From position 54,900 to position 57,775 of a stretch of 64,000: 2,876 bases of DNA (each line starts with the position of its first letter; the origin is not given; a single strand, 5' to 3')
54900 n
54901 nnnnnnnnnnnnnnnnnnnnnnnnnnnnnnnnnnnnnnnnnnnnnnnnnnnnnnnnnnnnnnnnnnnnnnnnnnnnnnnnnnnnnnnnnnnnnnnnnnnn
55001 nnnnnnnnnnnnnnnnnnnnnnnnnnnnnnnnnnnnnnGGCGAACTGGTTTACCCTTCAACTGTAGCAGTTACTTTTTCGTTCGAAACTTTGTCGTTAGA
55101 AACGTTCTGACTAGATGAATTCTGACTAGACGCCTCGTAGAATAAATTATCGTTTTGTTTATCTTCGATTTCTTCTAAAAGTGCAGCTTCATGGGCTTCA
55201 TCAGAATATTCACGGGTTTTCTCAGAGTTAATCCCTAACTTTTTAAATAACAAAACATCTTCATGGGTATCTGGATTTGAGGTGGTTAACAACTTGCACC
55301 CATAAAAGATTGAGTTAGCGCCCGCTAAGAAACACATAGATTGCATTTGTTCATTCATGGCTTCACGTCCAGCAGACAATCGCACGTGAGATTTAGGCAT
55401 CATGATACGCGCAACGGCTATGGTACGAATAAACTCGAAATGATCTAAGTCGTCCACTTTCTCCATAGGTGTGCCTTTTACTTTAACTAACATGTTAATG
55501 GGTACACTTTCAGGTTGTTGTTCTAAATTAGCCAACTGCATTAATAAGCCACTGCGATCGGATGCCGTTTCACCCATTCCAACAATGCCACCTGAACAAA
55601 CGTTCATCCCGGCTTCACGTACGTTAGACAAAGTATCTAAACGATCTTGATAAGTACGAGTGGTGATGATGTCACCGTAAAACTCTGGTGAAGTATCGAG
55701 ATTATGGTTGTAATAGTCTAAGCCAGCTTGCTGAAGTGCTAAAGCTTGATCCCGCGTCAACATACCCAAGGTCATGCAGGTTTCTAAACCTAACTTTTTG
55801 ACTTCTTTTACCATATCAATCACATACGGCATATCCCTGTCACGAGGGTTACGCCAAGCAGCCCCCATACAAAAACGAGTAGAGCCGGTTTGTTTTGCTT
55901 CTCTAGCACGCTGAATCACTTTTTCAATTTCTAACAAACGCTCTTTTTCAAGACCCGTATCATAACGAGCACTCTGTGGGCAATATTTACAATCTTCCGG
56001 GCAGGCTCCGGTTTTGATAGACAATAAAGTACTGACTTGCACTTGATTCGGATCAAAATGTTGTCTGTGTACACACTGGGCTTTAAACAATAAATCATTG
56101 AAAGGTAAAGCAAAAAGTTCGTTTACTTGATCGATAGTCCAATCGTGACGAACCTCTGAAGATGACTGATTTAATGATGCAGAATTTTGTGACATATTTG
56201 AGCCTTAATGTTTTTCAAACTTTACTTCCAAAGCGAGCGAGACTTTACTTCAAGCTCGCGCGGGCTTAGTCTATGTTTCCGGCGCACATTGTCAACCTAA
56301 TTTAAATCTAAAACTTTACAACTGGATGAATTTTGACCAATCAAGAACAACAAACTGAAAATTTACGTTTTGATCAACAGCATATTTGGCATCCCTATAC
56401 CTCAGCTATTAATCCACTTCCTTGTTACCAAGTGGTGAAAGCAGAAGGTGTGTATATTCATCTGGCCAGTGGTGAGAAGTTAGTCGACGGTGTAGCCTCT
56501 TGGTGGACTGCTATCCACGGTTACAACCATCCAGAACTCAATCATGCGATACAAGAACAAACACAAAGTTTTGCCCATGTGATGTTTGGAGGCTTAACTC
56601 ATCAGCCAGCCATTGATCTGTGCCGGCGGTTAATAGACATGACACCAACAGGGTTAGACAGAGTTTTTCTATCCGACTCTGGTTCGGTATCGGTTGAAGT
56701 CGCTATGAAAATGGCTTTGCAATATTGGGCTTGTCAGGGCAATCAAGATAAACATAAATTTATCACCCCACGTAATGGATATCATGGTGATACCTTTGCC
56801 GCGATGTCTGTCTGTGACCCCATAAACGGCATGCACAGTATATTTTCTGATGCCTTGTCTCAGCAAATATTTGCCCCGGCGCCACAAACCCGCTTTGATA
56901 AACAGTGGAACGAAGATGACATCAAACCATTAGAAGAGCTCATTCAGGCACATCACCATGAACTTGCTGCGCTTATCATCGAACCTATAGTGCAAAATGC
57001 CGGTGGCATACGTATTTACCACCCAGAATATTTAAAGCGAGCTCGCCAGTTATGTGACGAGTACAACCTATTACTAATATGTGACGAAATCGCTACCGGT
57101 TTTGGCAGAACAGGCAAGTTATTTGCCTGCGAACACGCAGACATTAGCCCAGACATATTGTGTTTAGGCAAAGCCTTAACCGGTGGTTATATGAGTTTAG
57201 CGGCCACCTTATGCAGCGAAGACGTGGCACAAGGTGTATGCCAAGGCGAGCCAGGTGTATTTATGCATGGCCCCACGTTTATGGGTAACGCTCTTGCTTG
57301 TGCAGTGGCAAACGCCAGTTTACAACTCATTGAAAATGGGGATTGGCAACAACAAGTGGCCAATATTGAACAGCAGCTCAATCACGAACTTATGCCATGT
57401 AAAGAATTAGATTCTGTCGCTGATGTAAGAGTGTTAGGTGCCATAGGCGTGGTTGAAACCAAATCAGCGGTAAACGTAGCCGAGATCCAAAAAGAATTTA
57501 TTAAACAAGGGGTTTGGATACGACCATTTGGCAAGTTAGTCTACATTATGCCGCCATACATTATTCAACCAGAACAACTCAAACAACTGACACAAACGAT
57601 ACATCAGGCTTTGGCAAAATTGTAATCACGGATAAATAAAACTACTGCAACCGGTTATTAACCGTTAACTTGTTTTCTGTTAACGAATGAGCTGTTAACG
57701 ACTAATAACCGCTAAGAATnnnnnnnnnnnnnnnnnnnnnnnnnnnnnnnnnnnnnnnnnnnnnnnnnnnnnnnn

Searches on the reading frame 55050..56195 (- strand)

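Call 81: search_protein_families(library=ncbifam, proteins=[window:55050-56195:-], max_evalue=0.001)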
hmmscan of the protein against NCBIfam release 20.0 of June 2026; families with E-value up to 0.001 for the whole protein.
window:55050-56195:- (381 aa): 24 families
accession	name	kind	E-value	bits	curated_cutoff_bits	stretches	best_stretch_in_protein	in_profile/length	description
TIGR00433.2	bioB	equivalog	2e-126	421.4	225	1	18-322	2-306/307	biotin synthase BioB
NF006308.0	PRK08508.1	equivalog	1.1e-58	198.6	377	1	51-324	3-274/279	biotin synthase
TIGR03910.1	pyrrolys_PylB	equivalog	7.4e-18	64.6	348.2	1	36-276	39-278/347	methylornithine synthase PylB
TIGR03957.1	rSAM_HmdB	equivalog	1.2e-15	57.6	320.9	1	52-296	36-278/317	5,10-methenyltetrahydromethanopterin hydrogenase cofactor biosynthesis protein HmdB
NF053743.1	LipS2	equivalog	6.8e-13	48.7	270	1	61-274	29-239/292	LipS2 family lipoyl synthase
NF006687.0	PRK09234.1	equivalog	5.9e-12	44.5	1018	1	184-292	223-333/849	bifunctional FO biosynthesis protein CofGH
TIGR03956.1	rSAM_HydE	equivalog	1.9e-11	43.8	254.6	1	34-297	30-290/340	[FeFe] hydrogenase H-cluster radical SAM maturase HydE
TIGR03550.1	F420_cofG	equivalog_domain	1.7e-10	40.6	213.35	1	62-279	11-247/322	7,8-didemethyl-8-hydroxy-5-deazariboflavin synthase CofG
NF053742.1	LipS1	equivalog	6.9e-10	39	230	1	57-296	9-244/268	LipS1 family lipoyl synthase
NF004884.0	PRK06245.1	equivalog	1.9e-08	33.6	209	1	183-269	156-245/340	7,8-didemethyl-8-hydroxy-5-deazariboflavin synthase subunit CofG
TIGR02351.2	thiH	equivalog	8.3e-08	31.7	380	1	38-279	58-300/364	2-iminoacetate synthase ThiH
TIGR03699.1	menaquin_MqnC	equivalog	1.1e-07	31.1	428.1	0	185-295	183-296/342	cyclic dehypoxanthinyl futalosine synthase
NF004019.1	PRK05481.1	subfamily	1.2e-07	31.4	203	1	146-223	136-216/286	lipoyl synthase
NF009544.0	PRK12928.1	subfamily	2e-07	30.6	210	1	151-255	162-268/300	lipoyl synthase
TIGR03551.1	F420_cofH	equivalog_domain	2.3e-07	30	374.1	1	62-134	46-114/345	5-amino-6-(D-ribitylamino)uracil--L-tyrosine 4-hydroxyphenyl transferase CofH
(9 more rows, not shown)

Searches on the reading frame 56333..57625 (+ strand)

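Call 81: search_protein_families(library=ncbifam, proteins=[window:56333-57625:+], max_evalue=0.001)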
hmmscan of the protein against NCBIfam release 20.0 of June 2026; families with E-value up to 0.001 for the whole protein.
window:56333-57625:+ (430 aa): 70 families (the best 25 are shown)
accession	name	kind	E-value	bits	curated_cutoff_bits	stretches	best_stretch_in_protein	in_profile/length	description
NF005940.0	PRK07986.1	equivalog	2.7e-222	737.8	625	1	7-428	2-422/429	adenosylmethionine--8-amino-7-oxononanoate transaminase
TIGR00508.1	bioA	equivalog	6.2e-186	618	405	1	18-427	1-418/419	adenosylmethionine--8-amino-7-oxononanoate transaminase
NF004624.0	PRK05964.1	equivalog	8.5e-175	581.3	494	1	8-428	4-423/427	adenosylmethionine--8-amino-7-oxononanoate transaminase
NF005443.0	PRK07030.1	equivalog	6.9e-112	374.3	729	1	8-426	5-443/451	adenosylmethionine--8-amino-7-oxononanoate transaminase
NF005683.0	PRK07481.1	subfamily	3e-82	277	575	1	12-429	8-449/453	hypothetical protein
NF005447.0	PRK07036.1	equivalog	1e-77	261.8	618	1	4-428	7-453/468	aminotransferase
NF005102.0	PRK06541.1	equivalog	1.5e-76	257.8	574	1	4-428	6-454/460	aspartate aminotransferase family protein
NF005682.0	PRK07480.1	subfamily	2.1e-76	257.5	510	1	3-428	6-450/459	aminotransferase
NF041821.1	daptide_amino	equivalog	3e-76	256.7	450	1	33-427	16-404/405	daptide-type RiPP biosynthesis aminotransferase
NF052567.1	OmAmTferAptACaul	equivalog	6.9e-75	252.4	500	1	18-429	5-430/431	omega-aminotransferase AptA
NF004767.0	PRK06105.1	subfamily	3.1e-73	246.9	517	1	12-429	10-449/460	aminotransferase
TIGR00707.1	argD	subfamily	3.4e-69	233.5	410.05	1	33-427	12-380/381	acetylornithine/succinylornithine family transaminase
NF005685.0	PRK07483.1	equivalog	4e-69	233.6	485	1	33-428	15-436/444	aspartate aminotransferase family protein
NF005812.0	PRK07678.1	subfamily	5.2e-69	233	488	1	2-429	2-449/451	aminotransferase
NF002325.0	PRK01278.1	subfamily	2e-68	230.8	372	1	33-429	16-388/395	acetylornithine transaminase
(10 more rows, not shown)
